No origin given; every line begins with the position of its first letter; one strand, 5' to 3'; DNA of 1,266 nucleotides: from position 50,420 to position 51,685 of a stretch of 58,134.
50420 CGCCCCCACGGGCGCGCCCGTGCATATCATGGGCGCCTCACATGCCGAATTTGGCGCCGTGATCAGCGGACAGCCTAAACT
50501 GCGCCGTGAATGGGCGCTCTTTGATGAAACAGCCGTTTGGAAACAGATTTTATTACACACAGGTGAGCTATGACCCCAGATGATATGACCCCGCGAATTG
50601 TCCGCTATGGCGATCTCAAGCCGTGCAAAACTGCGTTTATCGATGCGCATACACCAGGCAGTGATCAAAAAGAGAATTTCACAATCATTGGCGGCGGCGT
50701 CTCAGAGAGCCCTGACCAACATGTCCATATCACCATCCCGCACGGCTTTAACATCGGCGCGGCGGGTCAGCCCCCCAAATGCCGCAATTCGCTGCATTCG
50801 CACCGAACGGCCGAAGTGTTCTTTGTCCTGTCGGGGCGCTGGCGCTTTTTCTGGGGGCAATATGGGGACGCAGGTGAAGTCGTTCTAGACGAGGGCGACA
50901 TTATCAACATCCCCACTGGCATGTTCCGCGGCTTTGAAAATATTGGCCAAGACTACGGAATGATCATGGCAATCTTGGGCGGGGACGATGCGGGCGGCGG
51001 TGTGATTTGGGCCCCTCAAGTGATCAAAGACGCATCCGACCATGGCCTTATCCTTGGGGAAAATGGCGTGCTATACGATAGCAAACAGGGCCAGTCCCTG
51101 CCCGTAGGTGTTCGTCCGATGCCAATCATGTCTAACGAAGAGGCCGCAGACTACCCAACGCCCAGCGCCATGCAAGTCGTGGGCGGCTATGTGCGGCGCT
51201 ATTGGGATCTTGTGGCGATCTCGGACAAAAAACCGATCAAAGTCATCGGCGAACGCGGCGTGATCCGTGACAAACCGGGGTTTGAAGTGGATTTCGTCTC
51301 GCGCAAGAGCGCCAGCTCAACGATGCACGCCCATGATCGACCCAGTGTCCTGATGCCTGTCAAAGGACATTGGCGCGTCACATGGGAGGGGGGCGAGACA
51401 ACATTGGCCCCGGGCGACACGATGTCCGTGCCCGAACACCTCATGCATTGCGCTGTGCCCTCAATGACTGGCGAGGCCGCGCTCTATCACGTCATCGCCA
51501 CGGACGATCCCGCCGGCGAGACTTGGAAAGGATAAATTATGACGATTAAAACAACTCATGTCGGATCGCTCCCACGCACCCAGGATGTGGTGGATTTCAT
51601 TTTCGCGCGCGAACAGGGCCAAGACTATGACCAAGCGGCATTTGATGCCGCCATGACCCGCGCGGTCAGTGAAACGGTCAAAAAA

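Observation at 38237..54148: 17-gene LacI-linked catabolic locus that matches no characterised pathway I know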

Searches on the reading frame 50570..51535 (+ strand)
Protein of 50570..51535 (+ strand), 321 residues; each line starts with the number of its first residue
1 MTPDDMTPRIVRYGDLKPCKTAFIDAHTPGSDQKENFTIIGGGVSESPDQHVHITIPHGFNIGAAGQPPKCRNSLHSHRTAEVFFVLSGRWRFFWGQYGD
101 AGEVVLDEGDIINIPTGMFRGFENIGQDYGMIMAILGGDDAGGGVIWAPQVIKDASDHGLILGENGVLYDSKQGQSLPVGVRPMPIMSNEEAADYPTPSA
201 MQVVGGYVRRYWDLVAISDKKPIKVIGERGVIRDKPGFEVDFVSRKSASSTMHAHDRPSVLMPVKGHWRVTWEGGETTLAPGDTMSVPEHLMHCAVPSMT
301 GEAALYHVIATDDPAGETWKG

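Call 4: search_protein_families(library=pfam, proteins=[window:50570-51535:+], max_evalue=0.01)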
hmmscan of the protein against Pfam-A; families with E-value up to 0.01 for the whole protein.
window:50570-51535:+ (321 aa): 5 families
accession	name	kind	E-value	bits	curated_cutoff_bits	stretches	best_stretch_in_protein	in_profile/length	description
PF07883.17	Cupin_2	-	8.2e-14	51.5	27.2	2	69-132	7-66/70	Cupin domain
PF00190.28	Cupin_1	-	2.3e-07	30.9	22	1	73-136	46-113/151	Cupin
PF02311.25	AraC_binding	-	0.00043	20.5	21.1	0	251-307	17-73/135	AraC-like ligand binding domain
PF05899.18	Cupin_3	-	0.0027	17.8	23.5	0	80-118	25-60/74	EutQ-like cupin domain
PF08007.18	JmjC_2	-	0.0076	16.2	22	0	276-299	87-110/127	JmjC domain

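Call 6: search_protein_families(library=ncbifam, proteins=[window:50570-51535:+], max_evalue=0.001)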
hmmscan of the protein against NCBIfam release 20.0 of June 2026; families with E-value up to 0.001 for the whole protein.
window:50570-51535:+ (321 aa): 1 family
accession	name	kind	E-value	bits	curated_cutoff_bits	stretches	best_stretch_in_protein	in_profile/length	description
NF049940.1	MandnitrLy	equivalog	8.3e-05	22.4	140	0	246-294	44-93/130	(R)-mandelonitrile lyase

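Call 23: search_solved_structures(query=window:50570-51535:+, max_evalue=0.01)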
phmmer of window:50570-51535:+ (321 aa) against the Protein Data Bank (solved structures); distinct sequences matched with E-value up to 0.01: 3.
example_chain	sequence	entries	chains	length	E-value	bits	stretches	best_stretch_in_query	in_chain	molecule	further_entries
5fq0_B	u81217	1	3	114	0.00034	22.9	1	245-297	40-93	KDGF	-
5fq0_A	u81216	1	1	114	0.00035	22.8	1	245-297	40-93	KDGF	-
2pfw_A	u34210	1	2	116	0.0034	19.6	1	245-298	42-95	Cupin 2, conserved barrel domain protein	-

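Call 60: find_homologous_proteins(query=window:50570-51535:+, max_evalue=0.00001)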
Query window:50570-51535:+ (321 aa): 6917 proteins with E <= 0.00001 among 8000 candidates; the best 120 are listed.
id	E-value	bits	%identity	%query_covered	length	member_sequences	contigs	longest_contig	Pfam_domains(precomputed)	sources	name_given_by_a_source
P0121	2.4e-221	752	100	100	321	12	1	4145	PF07883.18,PF00190.29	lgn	-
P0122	4.2e-186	636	83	100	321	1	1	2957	PF07883.18,PF00190.29,PF02311.26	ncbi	-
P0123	3.6e-185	633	82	100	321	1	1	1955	PF07883.18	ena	-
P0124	6.7e-185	632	82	100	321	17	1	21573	PF07883.18,PF00190.29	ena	-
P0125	1.0e-184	631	81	100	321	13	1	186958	PF07883.18,PF00190.29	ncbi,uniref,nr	ncbi:cupin domain-containing protein [Sedimentitalea todarodis]|uniref:Cupin domain-containing prote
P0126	1.9e-184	630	82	100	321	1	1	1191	PF07883.18,PF00190.29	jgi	-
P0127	5.0e-184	629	81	100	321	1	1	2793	PF07883.18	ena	-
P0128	4.7e-183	626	82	100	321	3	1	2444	PF07883.18,PF00190.29,PF02311.26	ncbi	-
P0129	5.0e-183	626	81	100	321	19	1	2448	PF07883.18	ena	-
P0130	5.0e-183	626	81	99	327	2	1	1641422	PF07883.18,PF00190.29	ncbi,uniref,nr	ncbi:cupin domain-containing protein [uncultured Sulfitobacter sp.]|uniref:cupin domain-containing p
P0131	1.5e-182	624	79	100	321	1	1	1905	PF07883.18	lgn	-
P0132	3.7e-182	623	82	100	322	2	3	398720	PF07883.18,PF00190.29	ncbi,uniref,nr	ncbi:cupin domain-containing protein [Maritimibacter fusiformis]|uniref:Cupin domain-containing prot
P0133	4.9e-182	622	81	100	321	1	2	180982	PF07883.18,PF00190.29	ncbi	ncbi:MAG: cupin domain-containing protein [Pseudomonadota bacterium]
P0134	5.5e-182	622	82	100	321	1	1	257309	PF07883.18,PF00190.29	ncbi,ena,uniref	ncbi:cupin domain-containing protein [Tateyamaria sp.]|uniref:cupin domain-containing protein n=1 Ta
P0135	5.9e-182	622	82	98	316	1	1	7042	PF07883.18,PF00190.29,PF02311.26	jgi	jgi:mannose-6-phosphate isomerase-like protein (cupin superfamily)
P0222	4.8e-178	609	79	100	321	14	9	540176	PF07883.18,PF00190.29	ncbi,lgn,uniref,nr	ncbi:cupin domain-containing protein [Mameliella alba]|uniref:cupin domain-containing protein n=1 Ta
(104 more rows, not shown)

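Call 61: find_encoding_contigs(protein=P0222, flank=10000, max_places=2)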
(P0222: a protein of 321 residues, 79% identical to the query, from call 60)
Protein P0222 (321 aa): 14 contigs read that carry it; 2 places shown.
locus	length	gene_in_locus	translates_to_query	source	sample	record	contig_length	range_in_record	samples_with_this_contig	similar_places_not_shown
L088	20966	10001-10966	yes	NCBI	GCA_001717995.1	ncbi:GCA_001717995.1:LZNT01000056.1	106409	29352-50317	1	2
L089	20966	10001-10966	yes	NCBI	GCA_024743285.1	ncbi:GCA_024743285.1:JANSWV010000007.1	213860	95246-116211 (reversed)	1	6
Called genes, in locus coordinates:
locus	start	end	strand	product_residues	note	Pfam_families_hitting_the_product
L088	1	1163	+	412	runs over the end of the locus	PF01547:SBP_bac_1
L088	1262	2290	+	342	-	PF00528:BPD_transp_1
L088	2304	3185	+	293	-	PF00528:BPD_transp_1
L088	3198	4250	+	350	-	PF00005:ABC_tran, PF17912:OB_MalK (weak)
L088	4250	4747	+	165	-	PF07366:SnoaL, PF12680:SnoaL_2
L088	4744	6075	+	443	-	PF00815:Histidinol_dh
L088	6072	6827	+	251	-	PF00106:adh_short, PF01370:Epimerase, PF04321:RmlD_sub_bind (weak), PF08659:KR, PF23441:SDR, PF13561:adh_short_C2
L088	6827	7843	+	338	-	PF00356:LacI, PF00532:Peripla_BP_1, PF13407:Peripla_BP_4, PF13377:Peripla_BP_3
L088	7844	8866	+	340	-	PF07366:SnoaL (faint), PF12680:SnoaL_2 (weak)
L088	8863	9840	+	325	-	PF07366:SnoaL (weak), PF12680:SnoaL_2 (faint)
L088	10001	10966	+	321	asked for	PF00190:Cupin_1 (faint), PF07883:Cupin_2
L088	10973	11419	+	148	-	-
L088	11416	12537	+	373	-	PF01717:Meth_synt_2 (weak)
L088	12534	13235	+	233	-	PF00975:Thioesterase, PF12697:Abhydrolase_6, PF12146:Hydrolase_4 (weak), PF00561:Abhydrolase_1 (weak)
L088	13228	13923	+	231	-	PF03737:RraA-like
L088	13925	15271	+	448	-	PF01425:Amidase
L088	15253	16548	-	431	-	PF00815:Histidinol_dh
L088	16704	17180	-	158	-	PF22381:Staph_reg_Sar_Rot, PF12802:MarR_2, PF01047:MarR, PF13463:HTH_27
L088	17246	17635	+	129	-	PF02962:CHMI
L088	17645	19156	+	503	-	PF00171:Aldedh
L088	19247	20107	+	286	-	PF02900:LigB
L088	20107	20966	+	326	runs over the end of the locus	PF00903:Glyoxalase, PF13669:Glyoxalase_4 (faint), PF22677:Ble-like_N (faint), PF00903:Glyoxalase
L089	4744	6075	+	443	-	PF00815:Histidinol_dh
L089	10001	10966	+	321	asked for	PF00190:Cupin_1 (faint), PF07883:Cupin_2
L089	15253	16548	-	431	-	PF00815:Histidinol_dh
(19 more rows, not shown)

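Call 62: search_protein_families(library=pfam, proteins=[L088:10973-11419:+], max_evalue=0.0001)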
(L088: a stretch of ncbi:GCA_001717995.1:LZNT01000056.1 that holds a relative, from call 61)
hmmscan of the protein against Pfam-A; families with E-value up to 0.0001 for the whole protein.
L088:10973-11419:+ (148 aa): 0 families

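Call 72: predict_structure(alignment_id=A1)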
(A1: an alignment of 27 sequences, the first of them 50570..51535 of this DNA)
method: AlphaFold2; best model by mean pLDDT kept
length: 321 residues; sequences in the alignment: 27
mean_pLDDT: 76.8   pTM: 0.80
mean pLDDT of the five models: 76.8, 75.3, 74.1, 57.8, 56.7
residues with pLDDT >= 90: 103; 70-90: 139; 50-70: 33; < 50: 46
segments of 3 or more residues with pLDDT < 50: 17-57, 140-143
pLDDT, mean of each block of 10 residues (from residue 1): 78 52 30 28 29 46 71 74 86 91 94 88 85 71 65 73 70 85 83 89 92 92 92 87 95 91 93 93 84 94 92 69 50
secondary structure, 60 per line:
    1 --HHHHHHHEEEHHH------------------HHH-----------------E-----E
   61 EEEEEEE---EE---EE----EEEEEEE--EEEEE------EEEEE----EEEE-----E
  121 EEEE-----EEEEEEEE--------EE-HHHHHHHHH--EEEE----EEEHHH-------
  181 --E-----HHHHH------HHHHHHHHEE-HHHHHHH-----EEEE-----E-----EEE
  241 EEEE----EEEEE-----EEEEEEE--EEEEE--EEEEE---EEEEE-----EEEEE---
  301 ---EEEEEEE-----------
elements in order: H3-9 E10-12 E60-67 E82-88 E91-95 E102-106 E111-114 E120-124 E130-137 H149-157 E160-163 E168-170 H189-193 H200-207 H211-217 E223-226 E238-244 E249-253 E259-265 E268-272 E275-279 E283-287 E293-297 E304-310

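Call 75: fold_search(model_id=the predicted structure, library=pdb)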
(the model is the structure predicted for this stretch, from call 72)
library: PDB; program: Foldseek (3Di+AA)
matches with E <= 10: 1895; with E <= 0.001: 682
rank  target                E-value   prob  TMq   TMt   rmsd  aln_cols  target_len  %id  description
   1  2h0v_A                2.3e-14  1.00  0.47  0.45  10.3       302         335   16  Crystal structure of a putative quercetin 2,3-dioxygenase (yxag, bsu39980) from bacillus subtilis at 2.60 A resolution (released 2006-05-30)
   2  8hfb_A                2.5e-14  1.00  0.47  0.48  10.0       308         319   16  Evolved variant of quercetin 2,4-dioxygenase from Bacillus subtilis (released 2023-03-08)
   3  8hfb_B                2.9e-14  1.00  0.48  0.49  10.0       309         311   16  Evolved variant of quercetin 2,4-dioxygenase from Bacillus subtilis (released 2023-03-08)
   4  1y3t_A                3.3e-14  1.00  0.48  0.47  10.1       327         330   14  Crystal structure of YxaG, a dioxygenase from Bacillus subtilis (released 2005-01-18)
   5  2vqa_C                2.5e-13  1.00  0.46  0.42  10.5       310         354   16  Protein-folding location can regulate Mn versus Cu- or Zn-binding. Crystal Structure of MncA. (released 2008-10-28)
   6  2vqa_A                3.4e-13  1.00  0.44  0.40  10.4       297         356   17  Protein-folding location can regulate Mn versus Cu- or Zn-binding. Crystal Structure of MncA. (released 2008-10-28)
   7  1gqh_A                4.3e-13  1.00  0.47  0.45  10.7       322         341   14  Quercetin 2,3-dioxygenase in complex with the inhibitor kojic acid (released 2002-06-21)
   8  6l9i_A                4.8e-13  1.00  0.49  0.47   9.6       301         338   14  Crystal Structure of Lactobacillus farciminis Oxalate Decarboxylase Formate Complex (released 2021-01-20)
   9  2uy8                  5.1e-13  1.00  0.51  0.45   9.5       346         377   12  R92A mutant of Bacillus subtilis Oxalate Decarboxylase OxdC (released 2007-08-21)
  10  1gqg_B                6.0e-13  1.00  0.47  0.45  13.4       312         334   15  Quercetin 2,3-dioxygenase in complex with the inhibitor diethyldithiocarbamate (released 2002-06-21)
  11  1gqh_B                6.0e-13  1.00  0.46  0.45  12.8       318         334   14  Quercetin 2,3-dioxygenase in complex with the inhibitor kojic acid (released 2002-06-21)
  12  5vg3_B                6.0e-13  1.00  0.45  0.39  10.8       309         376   14  Structure of Oxalate Decarboxylase from Bacillus subtilis at pH 4.6 (released 2017-10-18)
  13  4met_A                7.6e-13  1.00  0.45  0.39  10.9       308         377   14  Assigning the EPR Fine Structure Parameters of the Mn(II) Centers in Bacillus subtilis Oxalate Decarboxylase by Site-D (released 2014-03-05)
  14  3fe5                  8.0e-13  1.00  0.46  0.51   8.4       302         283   17  Crystal structure of 3-hydroxyanthranilate 3,4-dioxygenase from bovine kidney (released 2009-06-09)
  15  2v09                  9.5e-13  1.00  0.48  0.42  13.3       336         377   13  SENS161-164DSSN mutant of Bacillus subtilis Oxalate Decarboxylase OxdC (released 2007-10-30)
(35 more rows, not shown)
